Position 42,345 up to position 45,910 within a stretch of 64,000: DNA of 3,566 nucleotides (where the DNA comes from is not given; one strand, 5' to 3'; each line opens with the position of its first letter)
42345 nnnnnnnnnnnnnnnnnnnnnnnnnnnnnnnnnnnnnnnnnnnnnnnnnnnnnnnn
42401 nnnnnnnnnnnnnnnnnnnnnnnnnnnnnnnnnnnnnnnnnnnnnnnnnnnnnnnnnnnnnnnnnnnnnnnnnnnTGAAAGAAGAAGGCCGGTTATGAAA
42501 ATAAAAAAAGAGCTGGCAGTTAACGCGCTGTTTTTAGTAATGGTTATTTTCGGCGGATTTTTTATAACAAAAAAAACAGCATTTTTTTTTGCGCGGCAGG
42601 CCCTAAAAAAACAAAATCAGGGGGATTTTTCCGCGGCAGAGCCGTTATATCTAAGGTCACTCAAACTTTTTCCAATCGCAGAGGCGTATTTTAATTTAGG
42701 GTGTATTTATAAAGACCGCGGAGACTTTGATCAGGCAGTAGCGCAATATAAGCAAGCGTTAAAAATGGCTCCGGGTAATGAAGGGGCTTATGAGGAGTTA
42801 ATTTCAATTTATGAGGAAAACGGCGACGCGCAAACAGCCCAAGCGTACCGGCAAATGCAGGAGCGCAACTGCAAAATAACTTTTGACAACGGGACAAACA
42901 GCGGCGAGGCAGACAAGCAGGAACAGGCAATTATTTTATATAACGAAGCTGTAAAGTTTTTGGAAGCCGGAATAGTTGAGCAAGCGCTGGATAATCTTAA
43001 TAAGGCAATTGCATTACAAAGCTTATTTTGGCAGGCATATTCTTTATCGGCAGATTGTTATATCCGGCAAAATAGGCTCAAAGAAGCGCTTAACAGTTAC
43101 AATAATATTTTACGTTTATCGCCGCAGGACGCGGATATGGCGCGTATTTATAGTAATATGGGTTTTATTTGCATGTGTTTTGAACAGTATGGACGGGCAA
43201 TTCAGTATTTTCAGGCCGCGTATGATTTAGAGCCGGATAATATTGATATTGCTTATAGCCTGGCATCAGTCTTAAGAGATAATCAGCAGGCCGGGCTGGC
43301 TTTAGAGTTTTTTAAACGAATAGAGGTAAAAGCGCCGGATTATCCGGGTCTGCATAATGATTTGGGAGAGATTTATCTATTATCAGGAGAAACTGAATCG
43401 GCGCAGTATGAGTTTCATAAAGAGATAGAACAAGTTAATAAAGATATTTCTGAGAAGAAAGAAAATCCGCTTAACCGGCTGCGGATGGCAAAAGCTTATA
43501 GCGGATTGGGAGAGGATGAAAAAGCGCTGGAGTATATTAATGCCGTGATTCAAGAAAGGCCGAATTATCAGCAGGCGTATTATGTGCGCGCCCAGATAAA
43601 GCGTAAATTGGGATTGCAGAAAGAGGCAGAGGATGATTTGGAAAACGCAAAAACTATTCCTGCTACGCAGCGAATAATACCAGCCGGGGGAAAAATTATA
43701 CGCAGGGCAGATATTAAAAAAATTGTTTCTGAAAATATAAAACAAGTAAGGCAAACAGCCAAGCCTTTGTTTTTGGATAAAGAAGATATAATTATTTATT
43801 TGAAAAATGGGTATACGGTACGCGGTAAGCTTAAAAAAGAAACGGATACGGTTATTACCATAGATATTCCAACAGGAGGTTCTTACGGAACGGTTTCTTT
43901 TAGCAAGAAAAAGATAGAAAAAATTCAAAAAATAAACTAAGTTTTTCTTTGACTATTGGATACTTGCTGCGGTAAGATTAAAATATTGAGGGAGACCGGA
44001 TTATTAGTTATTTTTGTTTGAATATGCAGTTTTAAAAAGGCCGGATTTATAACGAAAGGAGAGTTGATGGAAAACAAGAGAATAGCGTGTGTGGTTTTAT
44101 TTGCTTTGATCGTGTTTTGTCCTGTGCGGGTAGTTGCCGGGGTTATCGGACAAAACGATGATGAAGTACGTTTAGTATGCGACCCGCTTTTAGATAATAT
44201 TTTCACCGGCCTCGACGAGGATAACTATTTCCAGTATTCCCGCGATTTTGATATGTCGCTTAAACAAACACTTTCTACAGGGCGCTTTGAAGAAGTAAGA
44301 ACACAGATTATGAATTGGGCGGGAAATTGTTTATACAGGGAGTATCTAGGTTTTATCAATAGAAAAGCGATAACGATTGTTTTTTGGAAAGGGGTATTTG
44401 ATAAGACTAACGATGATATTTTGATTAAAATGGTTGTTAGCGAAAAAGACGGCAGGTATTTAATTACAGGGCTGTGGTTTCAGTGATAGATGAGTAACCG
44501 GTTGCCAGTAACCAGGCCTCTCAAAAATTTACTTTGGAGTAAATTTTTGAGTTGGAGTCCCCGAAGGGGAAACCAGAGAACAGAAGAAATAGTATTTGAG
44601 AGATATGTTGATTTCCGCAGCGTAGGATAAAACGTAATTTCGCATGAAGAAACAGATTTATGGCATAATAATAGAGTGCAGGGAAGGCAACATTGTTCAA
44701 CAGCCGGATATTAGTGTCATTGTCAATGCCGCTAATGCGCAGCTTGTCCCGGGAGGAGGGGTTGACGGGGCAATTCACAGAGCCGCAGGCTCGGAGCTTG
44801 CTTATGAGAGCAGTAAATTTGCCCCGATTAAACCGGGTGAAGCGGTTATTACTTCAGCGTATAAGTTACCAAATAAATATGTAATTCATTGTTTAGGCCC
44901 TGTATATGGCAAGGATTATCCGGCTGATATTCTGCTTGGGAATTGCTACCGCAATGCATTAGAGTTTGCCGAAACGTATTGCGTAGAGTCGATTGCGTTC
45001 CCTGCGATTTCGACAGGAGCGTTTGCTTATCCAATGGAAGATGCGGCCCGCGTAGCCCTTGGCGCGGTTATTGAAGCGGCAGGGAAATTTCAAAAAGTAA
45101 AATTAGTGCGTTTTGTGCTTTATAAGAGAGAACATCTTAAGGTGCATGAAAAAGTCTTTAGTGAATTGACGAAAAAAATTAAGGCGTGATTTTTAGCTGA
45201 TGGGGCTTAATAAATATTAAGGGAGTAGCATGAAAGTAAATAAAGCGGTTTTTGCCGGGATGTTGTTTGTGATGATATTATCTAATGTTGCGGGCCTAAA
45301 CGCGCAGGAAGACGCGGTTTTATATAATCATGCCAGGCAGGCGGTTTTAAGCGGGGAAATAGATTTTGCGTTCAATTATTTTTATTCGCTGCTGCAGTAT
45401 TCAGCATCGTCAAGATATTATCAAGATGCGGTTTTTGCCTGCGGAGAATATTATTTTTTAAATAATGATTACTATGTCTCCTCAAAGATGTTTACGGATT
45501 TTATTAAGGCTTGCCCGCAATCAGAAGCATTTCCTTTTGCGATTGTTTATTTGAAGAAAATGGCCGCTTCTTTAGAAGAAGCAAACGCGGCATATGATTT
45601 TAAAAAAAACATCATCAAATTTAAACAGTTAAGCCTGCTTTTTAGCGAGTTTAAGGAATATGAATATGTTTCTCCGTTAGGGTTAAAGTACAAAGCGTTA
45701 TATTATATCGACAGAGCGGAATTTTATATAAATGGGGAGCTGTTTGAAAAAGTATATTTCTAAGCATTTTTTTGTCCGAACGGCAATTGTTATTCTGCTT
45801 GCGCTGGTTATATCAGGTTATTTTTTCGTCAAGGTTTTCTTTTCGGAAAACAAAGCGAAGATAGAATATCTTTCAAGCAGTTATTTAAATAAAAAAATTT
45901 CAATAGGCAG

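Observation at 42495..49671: Shared C-terminal module of about 50 aa on two unrelated exported proteins (TPR protein and esterase)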

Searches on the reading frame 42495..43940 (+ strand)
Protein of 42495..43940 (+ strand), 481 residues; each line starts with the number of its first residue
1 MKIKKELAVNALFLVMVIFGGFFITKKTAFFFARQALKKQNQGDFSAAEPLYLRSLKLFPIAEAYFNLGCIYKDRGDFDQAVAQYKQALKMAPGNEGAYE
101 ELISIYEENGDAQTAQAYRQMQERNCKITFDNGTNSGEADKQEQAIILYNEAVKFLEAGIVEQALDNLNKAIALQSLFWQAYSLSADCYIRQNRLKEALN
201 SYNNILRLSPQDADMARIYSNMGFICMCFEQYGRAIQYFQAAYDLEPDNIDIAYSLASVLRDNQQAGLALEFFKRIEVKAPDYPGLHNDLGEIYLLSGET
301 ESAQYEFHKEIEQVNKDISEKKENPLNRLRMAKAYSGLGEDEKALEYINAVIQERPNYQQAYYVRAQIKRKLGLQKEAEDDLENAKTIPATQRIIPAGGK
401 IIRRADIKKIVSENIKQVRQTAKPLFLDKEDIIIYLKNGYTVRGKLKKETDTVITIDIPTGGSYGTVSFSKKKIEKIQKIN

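Call 4: search_protein_families(library=pfam, proteins=[window:42495-43937:+], max_evalue=1)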
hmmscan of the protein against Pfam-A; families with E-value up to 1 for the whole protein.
window:42495-43937:+ (481 aa): 39 families (the best 25 are shown)
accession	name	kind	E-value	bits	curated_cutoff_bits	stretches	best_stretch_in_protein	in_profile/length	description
PF07719.23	TPR_2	-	9.5e-30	100.7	27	4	62-95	1-34/34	Tetratricopeptide repeat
PF00515.34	TPR_1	-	2.6e-27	93.9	27.8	5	62-95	1-34/34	Tetratricopeptide repeat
PF14559.12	TPR_19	-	9.6e-26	90.3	25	5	75-117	4-46/68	Tetratricopeptide repeat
PF13432.12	TPR_16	-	5.5e-25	87.9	32.7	5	68-122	3-58/65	Tetratricopeptide repeat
PF13181.12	TPR_8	-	7.1e-23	79.2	25.7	5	62-94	1-33/34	Tetratricopeptide repeat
PF13424.12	TPR_12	-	1.4e-20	73.7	30.1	3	40-92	14-75/77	Tetratricopeptide repeat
PF13428.12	TPR_14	-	1.7e-20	71.9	23.5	4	71-103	10-42/44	Tetratricopeptide repeat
PF13431.12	TPR_17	-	1.5e-16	59.7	24.4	4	62-82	13-33/34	Tetratricopeptide repeat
PF13176.12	TPR_7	-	2.9e-15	55.4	27.9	2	64-94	1-33/36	Tetratricopeptide repeat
PF13414.12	TPR_11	-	1.5e-14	53.8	26.8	3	71-110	3-42/42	TPR repeat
PF13371.12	TPR_9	-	9.9e-13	48.4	35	2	188-252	4-65/73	Tetratricopeptide repeat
PF25064.1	ARM_TT21_5th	-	1.9e-08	35.1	27.8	1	75-171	14-98/117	TT21 fifth ARM repeats domain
PF13429.12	TPR_15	-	2.8e-08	34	26.2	2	69-113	153-197/280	Tetratricopeptide repeat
PF12569.14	NatA_aux_su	-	1.4e-07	31.3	33.3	1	145-394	5-261/515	N-terminal acetyltransferase A, auxiliary subunit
PF23914.1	TPR_CcmH_CycH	-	1.8e-07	31.5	42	1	222-264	56-98/158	Cytochrome c-type biogenesis protein H TPR domain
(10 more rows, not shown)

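Call 8: find_encoding_contigs(protein=window:42495-43940:+, flank=10000, max_places=4)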
Protein window:42495-43940:+ (481 aa): no gene with exactly this product is on record in the collection.

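Call 38: search_protein_families(library=ncbifam, proteins=[window:42495-43937:+], max_evalue=0.01)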
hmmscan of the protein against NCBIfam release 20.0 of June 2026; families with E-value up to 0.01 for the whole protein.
window:42495-43937:+ (481 aa): 37 families (the best 25 are shown)
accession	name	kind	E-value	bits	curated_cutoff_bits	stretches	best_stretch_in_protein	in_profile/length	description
TIGR02917.1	PEP_TPR_lipo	equivalog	7.5e-24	83.7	312.2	1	39-313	475-732/899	XrtA/PEP-CTERM system TPR-repeat protein PrsT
NF002725.1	PRK02603.1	equivalog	1.2e-22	80.8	143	2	25-131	31-137/173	photosystem I assembly protein Ycf3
NF040959.1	MamA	equivalog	1.7e-22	79.9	200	2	192-384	15-191/204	magnetosome protein MamA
TIGR02521.1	type_IV_pilW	equivalog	8.1e-22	77.9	154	2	126-316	12-201/234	type IV pilus biogenesis/stability protein PilW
NF047371.1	FlcA_CTERM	equivalog_domain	1.7e-14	53.3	300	1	123-321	344-544/646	periplasmic flagellar collar protein FlcA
NF047558.1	TPR_END_plus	domain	3e-13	49.5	32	0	64-93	1-30/56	TPR end-of-group domain-containing protein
TIGR00990.1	3a0801s09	subfamily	5.4e-13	48.4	757.25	1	134-313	321-496/615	mitochondrial import receptor subunit TOM70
NF033758.1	gliding_GltE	equivalog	3e-12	46.2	225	1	38-118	61-142/411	adventurous gliding motility TPR repeat lipoprotein GltE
NF008757.0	PRK11788.1-5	equivalog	3.3e-12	46.3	363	2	63-209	108-244/388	lipopolysaccharide assembly protein LapB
NF033762.1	social_mot_Tgl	equivalog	5.7e-11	42.2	225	2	142-313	28-199/252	social motility TPR repeat lipoprotein Tgl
NF040561.1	PrimPol_Msp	equivalog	8.1e-11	41.2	200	2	304-421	4-121/515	CRISPR-associated primase-polymerase type A1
NF008520.0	PRK11447.1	equivalog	1.2e-09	36.6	858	1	42-216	364-532/1157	cellulose synthase complex outer membrane protein BcsC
NF047507.1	TPR_BatC_Lepto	exception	3.5e-09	36.4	175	1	62-141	96-175/214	TPR repeat-containing protein BatC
NF033920.0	C39_PA2778_fam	equivalog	3.9e-09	36.3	150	1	34-119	161-247/255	PA2778 family cysteine peptidase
TIGR02552.1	LcrH_SycD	equivalog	6.4e-09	35.6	104.8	1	211-314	14-116/136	SycD/LcrH family type III secretion system chaperone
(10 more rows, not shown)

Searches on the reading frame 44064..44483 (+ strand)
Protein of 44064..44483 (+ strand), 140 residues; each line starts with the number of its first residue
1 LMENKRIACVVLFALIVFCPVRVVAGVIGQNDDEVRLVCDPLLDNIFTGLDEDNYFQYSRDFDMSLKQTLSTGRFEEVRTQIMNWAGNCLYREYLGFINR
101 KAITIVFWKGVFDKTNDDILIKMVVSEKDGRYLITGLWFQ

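Call 4: search_protein_families(library=pfam, proteins=[window:44064-44483:+], max_evalue=1)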
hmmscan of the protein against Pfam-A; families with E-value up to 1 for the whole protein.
window:44064-44483:+ (140 aa): 1 family
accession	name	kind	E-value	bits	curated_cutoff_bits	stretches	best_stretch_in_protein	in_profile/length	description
PF13026.12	DUF3887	-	0.0065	17.5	31.8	1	45-117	3-76/91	Protein of unknown function (DUF3887)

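Call 38: search_protein_families(library=ncbifam, proteins=[window:44064-44483:+], max_evalue=0.01)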
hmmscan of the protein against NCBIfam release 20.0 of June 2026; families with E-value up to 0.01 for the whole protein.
window:44064-44483:+ (140 aa): 0 families

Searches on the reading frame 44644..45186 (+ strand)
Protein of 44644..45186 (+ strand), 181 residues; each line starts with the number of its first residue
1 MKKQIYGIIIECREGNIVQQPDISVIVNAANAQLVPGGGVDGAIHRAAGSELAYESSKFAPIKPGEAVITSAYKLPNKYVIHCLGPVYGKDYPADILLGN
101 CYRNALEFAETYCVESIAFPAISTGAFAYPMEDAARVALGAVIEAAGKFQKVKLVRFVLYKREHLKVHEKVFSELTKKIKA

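Call 4: search_protein_families(library=pfam, proteins=[window:44644-45186:+], max_evalue=1)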
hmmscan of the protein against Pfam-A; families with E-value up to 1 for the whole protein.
window:44644-45186:+ (181 aa): 3 families
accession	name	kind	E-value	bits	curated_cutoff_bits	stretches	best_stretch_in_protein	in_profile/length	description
PF01661.27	Macro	-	4.3e-38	130.3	22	1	27-138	1-118/118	Macro domain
PF22273.1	DUF6956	-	0.014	15.9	27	1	54-75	41-62/80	Domain of unknown function (DUF6956)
PF11040.13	DGF-1_C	-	0.14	12.2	27.3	1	75-129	69-123/259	Dispersed gene family protein 1 C-terminal domain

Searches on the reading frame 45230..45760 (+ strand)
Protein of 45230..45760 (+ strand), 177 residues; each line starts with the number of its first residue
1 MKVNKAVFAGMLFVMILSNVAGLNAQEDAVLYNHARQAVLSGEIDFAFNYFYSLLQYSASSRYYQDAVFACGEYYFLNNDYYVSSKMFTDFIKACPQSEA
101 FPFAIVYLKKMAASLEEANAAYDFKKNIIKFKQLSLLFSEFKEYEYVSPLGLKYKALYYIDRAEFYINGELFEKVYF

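Call 4: search_protein_families(library=pfam, proteins=[window:45230-45760:+], max_evalue=1)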
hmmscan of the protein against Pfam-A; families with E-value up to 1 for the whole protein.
window:45230-45760:+ (177 aa): 2 families
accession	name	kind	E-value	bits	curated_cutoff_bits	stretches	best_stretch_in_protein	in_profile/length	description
PF13525.12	YfiO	-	0.044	14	25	1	26-147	3-126/203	Outer membrane lipoprotein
PF10307.15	HAD_SAK_1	-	0.21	11.8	25.6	1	85-130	86-132/203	HAD domain family 1 in Swiss Army Knife RNA repair proteins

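Call 38: search_protein_families(library=ncbifam, proteins=[window:45230-45760:+], max_evalue=0.01)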
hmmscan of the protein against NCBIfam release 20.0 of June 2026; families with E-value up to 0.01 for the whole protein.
window:45230-45760:+ (177 aa): 2 families
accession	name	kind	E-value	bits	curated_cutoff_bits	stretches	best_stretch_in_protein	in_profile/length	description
TIGR03302.1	OM_YfiO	subfamily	5.7e-06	26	81.4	1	25-147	30-151/239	outer membrane protein assembly factor BamD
TIGR02795.1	tol_pal_ybgF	equivalog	3.4e-05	24.4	90.1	1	30-128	4-102/119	tol-pal system protein YbgF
